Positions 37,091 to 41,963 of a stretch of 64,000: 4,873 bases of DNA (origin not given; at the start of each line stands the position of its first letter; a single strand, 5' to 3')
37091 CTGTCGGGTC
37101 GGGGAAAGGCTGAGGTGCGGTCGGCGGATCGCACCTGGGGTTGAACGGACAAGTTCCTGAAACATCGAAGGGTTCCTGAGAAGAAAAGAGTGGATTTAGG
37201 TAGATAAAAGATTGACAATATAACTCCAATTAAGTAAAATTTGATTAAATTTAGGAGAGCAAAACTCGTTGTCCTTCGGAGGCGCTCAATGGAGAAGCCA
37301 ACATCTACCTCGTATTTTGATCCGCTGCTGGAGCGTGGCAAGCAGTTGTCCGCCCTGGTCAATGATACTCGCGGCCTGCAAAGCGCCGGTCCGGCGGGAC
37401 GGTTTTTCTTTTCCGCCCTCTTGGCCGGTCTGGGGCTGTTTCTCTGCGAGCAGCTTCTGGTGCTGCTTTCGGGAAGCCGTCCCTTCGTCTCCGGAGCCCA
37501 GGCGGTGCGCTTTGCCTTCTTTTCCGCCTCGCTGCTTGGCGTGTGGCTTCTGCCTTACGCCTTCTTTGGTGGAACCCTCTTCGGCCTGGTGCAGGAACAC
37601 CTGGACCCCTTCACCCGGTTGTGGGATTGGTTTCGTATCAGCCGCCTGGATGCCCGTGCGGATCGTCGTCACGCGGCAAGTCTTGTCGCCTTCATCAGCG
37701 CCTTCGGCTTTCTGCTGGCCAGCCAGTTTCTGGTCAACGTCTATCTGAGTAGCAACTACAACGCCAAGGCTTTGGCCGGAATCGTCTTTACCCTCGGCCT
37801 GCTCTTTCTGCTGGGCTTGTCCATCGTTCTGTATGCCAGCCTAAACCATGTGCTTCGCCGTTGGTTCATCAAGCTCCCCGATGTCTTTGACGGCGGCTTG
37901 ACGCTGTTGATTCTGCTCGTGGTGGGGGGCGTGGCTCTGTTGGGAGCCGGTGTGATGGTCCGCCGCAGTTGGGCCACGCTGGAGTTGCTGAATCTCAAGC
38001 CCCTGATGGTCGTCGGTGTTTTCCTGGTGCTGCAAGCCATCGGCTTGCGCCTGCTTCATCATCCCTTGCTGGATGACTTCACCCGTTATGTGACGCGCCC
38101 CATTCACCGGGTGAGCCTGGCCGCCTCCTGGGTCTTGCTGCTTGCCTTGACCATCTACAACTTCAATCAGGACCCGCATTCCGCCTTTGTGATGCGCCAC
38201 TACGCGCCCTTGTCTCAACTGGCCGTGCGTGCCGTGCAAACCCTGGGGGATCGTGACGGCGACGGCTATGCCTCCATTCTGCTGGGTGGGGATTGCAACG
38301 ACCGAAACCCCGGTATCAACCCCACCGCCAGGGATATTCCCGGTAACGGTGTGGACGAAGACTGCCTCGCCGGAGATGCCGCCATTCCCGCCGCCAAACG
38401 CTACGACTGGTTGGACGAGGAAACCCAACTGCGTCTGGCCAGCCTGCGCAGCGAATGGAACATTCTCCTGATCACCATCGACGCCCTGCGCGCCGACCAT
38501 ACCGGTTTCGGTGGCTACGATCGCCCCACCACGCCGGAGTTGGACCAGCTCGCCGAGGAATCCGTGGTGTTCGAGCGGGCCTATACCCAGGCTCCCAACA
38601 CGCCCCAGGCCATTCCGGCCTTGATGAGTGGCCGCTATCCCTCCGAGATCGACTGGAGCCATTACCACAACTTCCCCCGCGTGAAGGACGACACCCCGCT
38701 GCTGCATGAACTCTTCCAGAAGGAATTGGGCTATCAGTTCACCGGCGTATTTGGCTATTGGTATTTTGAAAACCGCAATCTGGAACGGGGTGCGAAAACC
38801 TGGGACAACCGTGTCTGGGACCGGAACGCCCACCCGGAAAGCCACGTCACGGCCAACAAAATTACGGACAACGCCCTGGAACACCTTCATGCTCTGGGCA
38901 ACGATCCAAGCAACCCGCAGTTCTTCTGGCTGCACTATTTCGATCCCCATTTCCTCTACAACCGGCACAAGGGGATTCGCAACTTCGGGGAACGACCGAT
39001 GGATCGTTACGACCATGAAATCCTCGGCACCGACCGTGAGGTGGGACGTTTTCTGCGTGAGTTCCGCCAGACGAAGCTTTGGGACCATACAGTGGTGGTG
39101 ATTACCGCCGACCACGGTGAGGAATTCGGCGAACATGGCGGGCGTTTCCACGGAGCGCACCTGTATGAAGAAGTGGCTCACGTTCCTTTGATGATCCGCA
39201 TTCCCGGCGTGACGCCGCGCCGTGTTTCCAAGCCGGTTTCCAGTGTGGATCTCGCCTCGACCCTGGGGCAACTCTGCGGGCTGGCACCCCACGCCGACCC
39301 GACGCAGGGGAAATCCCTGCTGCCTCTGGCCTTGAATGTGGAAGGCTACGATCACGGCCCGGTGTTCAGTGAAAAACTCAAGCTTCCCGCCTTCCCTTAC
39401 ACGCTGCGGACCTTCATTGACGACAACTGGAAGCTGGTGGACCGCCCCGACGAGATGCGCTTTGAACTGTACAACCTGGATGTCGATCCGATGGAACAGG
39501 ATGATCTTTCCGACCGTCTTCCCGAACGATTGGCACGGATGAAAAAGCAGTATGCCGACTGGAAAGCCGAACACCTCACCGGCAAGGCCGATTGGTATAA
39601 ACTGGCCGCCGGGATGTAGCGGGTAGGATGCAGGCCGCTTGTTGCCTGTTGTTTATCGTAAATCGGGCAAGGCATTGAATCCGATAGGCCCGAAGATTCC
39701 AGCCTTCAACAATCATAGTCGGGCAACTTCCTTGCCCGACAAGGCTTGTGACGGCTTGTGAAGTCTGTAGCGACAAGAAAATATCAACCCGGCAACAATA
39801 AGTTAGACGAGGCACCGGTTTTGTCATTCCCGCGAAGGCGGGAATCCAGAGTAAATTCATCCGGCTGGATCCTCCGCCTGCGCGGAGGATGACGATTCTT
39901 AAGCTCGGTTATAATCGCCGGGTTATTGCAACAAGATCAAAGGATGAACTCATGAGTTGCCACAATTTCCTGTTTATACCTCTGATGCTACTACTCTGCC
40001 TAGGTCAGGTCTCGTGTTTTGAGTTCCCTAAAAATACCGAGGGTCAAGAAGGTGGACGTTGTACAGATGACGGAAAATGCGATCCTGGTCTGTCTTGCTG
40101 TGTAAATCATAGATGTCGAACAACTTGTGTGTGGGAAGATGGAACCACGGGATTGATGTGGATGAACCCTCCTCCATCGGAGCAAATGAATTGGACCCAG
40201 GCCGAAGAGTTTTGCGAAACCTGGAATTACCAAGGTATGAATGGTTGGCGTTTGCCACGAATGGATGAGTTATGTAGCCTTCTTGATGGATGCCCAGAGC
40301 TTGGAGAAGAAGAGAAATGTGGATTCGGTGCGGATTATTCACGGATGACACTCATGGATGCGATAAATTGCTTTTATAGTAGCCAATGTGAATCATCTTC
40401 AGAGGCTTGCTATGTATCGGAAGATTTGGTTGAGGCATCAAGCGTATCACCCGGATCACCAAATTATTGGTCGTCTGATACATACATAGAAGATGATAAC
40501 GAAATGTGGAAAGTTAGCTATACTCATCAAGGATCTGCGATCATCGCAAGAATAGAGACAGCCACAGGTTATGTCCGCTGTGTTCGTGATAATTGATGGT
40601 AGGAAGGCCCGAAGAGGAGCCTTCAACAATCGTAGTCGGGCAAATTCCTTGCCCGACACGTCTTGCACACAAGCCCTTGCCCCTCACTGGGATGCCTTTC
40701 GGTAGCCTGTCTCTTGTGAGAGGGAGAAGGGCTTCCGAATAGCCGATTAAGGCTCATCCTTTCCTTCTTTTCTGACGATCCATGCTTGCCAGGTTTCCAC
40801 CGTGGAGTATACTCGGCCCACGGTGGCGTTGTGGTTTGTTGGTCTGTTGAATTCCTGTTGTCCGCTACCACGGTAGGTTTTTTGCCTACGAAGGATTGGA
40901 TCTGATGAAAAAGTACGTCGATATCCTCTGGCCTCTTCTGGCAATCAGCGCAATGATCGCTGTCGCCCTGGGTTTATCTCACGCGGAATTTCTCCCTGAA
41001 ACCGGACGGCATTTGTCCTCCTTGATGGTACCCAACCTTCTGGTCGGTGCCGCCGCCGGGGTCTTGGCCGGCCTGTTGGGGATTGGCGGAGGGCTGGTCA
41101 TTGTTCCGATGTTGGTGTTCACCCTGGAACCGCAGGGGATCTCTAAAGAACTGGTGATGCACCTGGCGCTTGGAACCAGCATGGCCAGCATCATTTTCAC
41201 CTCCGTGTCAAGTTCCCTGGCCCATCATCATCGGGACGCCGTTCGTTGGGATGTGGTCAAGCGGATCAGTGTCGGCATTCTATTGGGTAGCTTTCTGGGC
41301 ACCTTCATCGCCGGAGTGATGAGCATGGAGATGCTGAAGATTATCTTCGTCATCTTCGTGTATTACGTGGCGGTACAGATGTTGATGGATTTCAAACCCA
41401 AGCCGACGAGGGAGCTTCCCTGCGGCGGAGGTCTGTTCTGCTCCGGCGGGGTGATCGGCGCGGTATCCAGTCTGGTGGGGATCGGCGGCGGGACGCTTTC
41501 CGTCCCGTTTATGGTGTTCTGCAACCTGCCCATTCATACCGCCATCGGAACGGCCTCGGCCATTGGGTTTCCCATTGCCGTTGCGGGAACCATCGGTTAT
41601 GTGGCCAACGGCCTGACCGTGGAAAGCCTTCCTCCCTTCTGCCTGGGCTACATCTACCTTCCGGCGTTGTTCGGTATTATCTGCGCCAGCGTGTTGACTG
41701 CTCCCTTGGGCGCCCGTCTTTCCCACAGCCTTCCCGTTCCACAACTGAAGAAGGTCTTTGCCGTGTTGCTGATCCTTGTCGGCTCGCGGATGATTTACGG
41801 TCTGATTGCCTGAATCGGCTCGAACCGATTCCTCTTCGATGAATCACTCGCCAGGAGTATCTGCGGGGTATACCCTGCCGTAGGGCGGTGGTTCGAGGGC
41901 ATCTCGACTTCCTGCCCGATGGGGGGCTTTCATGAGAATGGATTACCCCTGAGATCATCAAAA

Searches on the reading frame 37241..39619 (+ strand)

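Call 23: search_protein_families(library=ncbifam, proteins=[window:37241-39619:+], max_evalue=0.1)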
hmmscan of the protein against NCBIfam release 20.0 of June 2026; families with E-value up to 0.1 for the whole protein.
window:37241-39619:+ (792 aa): 20 families
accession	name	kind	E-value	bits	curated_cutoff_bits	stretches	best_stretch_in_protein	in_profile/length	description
TIGR03417.1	chol_sulfatase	equivalog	2.4e-33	115.8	433.45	2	597-766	262-431/500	choline-sulfatase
NF010322.0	PRK13759.1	equivalog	1.8e-28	99.3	481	2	588-771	268-453/486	arylsulfatase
NF045661.1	HdlasePehA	equivalog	5.5e-17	61.6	900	2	597-699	291-394/506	phosphoric/sulfuric ester hydrolase PehA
NF052527.1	Mn_arylsulf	exception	1.6e-15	57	850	2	594-758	271-433/479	manganese-dependent arylsulfatase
NF038282.1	LapC_YejM_PbgA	exception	1.1e-14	53.6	825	1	397-692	250-515/584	LPS biosynthesis-modulating metalloenzyme YejM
NF028537.1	P_eth_NH2_trans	domain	2.6e-07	29.6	500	2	589-639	412-462/527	phosphoethanolamine--lipid A transferase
NF038075.1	fam_STM4013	hypoth_equivalog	1.5e-06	27.9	250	1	406-650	8-256/261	STM4013/SEN3800 family hydrolase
NF008619.0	PRK11598.1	equivalog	3.5e-06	25.8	660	1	587-652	418-486/546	phosphoethanolamine transferase EptA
NF053595.1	LptchSynLtaSGpos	equivalog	3.4e-05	22.6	970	1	560-684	398-531/626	lipoteichoic acid synthase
NF007160.0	PRK09598.1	equivalog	5.5e-05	21.7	561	1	587-639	403-453/523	phosphoethanolamine--lipid A transferase EptA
NF047438.1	polymyxin_MCR12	exception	0.00024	19.6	1200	1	588-663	421-499/548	MCR-12 family phosphoethanolamine--lipid A transferase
NF008593.0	PRK11560.1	equivalog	0.00042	18.7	493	1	408-437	250-279/563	kdo(2)-lipid A phosphoethanolamine 7''-transferase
NF007933.0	PRK10649.1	subfamily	0.0017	16.9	404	1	418-455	249-289/577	phosphoethanolamine transferase CptA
NF033463.1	polymyxin_MCR5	exception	0.0021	16.8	1250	0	587-639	422-473/547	MCR-5 family phosphoethanolamine--lipid A transferase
NF053859.1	polymyxin_MCR13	exception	0.0039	16.1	1250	1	584-651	410-480/541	MCR-13 family phosphoethanolamine--lipid A transferase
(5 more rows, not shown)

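Call 35: search_protein_families(library=pfam, proteins=[window:37241-39619:+], max_evalue=0.001)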
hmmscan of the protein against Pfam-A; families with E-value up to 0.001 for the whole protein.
window:37241-39619:+ (792 aa): 5 families
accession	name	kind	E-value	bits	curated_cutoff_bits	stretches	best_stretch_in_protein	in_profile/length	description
PF00884.28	Sulfatase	-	3.8e-45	154.9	25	1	407-680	2-300/301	Sulfatase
PF16347.10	SGSH_C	-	7.5e-09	36.4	29.3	1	630-758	1-133/154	N-sulphoglucosamine sulphohydrolase, C-terminal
PF11617.13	Cu-binding_MopE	-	1.9e-06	28.4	27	1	351-375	1-24/30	Putative metal-binding motif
PF01663.27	Phosphodiest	-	2.2e-06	28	23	0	594-626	188-220/342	Type I phosphodiesterase / nucleotide pyrophosphatase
PF02995.22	DUF229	-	0.00054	19.2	25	0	519-640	234-356/496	Protein of unknown function (DUF229)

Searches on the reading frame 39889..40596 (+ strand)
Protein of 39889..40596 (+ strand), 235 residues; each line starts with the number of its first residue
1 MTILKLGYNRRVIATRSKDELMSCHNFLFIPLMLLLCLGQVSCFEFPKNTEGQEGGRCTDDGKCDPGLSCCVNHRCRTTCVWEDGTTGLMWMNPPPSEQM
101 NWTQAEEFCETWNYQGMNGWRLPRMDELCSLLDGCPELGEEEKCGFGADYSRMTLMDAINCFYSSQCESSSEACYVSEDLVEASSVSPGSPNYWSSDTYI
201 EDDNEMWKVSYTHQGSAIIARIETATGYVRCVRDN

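Call 6: search_protein_families(library=pfam, proteins=[window:39889-40596:+], max_evalue=0.01)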
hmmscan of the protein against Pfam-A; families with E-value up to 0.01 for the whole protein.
window:39889-40596:+ (235 aa): 1 family
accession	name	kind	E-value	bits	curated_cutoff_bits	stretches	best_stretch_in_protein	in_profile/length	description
PF07603.17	Lcl_C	-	1.1e-17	64.8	34.9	1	83-233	4-117/117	Lcl C-terminal domain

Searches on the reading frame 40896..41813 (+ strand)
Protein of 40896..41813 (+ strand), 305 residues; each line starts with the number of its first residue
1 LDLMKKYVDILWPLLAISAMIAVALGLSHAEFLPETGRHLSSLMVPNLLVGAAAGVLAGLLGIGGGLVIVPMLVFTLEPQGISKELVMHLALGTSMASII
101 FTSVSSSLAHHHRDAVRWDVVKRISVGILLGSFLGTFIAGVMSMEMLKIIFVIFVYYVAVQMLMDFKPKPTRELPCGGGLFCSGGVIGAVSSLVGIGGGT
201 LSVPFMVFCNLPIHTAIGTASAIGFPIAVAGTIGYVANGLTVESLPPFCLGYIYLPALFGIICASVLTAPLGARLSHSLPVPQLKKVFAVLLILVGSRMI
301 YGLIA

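Call 35: search_protein_families(library=pfam, proteins=[window:40896-41813:+], max_evalue=0.001)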
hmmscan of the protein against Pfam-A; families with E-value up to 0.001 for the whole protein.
window:40896-41813:+ (305 aa): 1 family
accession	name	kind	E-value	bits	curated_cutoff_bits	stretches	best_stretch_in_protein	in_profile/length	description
PF01925.25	TauE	-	2.4e-57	194.8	32.6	1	48-299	2-237/237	Sulfite exporter TauE/SafE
